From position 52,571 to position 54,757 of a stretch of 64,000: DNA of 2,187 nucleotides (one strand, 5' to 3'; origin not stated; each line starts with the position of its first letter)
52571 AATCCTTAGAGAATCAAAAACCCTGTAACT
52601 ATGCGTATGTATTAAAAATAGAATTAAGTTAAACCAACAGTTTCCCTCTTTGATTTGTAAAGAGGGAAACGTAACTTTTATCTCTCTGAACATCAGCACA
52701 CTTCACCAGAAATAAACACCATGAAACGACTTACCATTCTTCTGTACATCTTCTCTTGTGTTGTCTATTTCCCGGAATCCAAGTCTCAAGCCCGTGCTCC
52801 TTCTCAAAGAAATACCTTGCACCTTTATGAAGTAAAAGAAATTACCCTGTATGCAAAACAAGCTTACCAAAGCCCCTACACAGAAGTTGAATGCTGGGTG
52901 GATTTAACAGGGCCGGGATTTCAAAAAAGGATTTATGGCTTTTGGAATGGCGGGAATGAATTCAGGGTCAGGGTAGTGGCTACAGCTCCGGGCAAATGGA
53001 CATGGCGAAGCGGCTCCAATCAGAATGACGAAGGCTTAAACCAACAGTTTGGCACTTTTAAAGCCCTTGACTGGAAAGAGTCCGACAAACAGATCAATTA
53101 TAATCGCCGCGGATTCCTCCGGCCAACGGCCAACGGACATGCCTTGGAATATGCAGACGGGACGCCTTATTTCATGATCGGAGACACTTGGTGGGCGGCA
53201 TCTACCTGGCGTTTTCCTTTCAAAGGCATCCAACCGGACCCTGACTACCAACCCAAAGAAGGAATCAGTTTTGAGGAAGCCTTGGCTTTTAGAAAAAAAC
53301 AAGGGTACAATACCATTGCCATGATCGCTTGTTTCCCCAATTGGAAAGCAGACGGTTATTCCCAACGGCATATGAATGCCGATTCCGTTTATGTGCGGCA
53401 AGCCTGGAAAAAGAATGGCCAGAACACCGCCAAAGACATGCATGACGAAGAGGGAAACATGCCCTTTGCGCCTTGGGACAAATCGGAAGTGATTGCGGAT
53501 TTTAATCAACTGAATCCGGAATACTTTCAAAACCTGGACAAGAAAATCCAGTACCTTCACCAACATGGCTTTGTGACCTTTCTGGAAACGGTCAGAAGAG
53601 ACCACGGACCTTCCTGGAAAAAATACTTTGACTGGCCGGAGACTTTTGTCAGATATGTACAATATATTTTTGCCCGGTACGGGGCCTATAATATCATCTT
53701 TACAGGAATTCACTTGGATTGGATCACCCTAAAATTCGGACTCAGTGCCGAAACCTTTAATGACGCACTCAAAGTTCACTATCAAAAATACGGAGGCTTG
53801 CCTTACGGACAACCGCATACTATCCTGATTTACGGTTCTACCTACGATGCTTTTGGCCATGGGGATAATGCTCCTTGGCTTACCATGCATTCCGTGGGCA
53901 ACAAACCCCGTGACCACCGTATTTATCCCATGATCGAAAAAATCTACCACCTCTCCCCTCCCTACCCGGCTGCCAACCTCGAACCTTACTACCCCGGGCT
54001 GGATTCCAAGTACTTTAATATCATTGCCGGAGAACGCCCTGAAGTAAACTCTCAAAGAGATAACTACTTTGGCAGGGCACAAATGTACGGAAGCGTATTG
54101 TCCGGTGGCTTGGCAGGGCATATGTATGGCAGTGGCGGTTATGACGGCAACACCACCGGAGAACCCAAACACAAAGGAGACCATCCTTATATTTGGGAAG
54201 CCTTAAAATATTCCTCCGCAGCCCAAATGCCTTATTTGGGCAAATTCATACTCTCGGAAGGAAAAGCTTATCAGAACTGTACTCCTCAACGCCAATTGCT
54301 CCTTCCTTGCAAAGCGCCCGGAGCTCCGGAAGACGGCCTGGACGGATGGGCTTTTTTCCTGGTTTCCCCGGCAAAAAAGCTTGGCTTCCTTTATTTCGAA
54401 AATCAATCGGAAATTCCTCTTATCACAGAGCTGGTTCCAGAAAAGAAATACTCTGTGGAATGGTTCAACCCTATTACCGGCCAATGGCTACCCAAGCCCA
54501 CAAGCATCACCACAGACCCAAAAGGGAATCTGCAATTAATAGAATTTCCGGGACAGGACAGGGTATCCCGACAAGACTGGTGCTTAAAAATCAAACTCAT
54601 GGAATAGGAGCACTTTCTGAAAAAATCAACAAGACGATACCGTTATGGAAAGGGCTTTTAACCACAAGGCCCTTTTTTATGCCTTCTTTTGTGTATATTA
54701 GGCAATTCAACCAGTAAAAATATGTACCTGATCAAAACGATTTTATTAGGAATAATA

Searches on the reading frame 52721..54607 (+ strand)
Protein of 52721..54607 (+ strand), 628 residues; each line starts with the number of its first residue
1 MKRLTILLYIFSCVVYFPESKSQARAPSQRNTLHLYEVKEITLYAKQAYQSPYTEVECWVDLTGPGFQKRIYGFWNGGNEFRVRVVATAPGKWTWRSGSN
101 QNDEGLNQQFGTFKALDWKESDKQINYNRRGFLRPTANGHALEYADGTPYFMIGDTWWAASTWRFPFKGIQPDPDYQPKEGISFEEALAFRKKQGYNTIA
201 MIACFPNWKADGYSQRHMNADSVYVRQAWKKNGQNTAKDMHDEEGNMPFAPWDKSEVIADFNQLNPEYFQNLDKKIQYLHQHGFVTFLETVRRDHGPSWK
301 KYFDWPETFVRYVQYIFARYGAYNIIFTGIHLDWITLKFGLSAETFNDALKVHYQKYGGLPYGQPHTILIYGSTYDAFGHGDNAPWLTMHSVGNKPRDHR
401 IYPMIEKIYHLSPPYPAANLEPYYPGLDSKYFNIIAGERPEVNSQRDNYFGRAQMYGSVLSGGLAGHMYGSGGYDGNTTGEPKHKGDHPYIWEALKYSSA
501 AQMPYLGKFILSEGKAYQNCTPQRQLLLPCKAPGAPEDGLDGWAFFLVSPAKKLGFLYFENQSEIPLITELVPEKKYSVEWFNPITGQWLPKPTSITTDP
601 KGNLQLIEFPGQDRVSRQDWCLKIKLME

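Call 92: search_protein_families(library=pfam, proteins=[window:52721-54607:+], max_evalue=0.00001)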
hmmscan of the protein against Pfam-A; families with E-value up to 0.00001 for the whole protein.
window:52721-54607:+ (628 aa): 2 families
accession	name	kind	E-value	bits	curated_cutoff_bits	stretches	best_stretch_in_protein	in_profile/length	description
PF13204.13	Apiosidase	-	1.3e-29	104.3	26.5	1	137-512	2-315/320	Apiosidase-like, catalytic domain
PF16586.11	DUF5060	-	3.1e-14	53.4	27.2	1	33-99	2-69/70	Domain of unknown function (DUF5060)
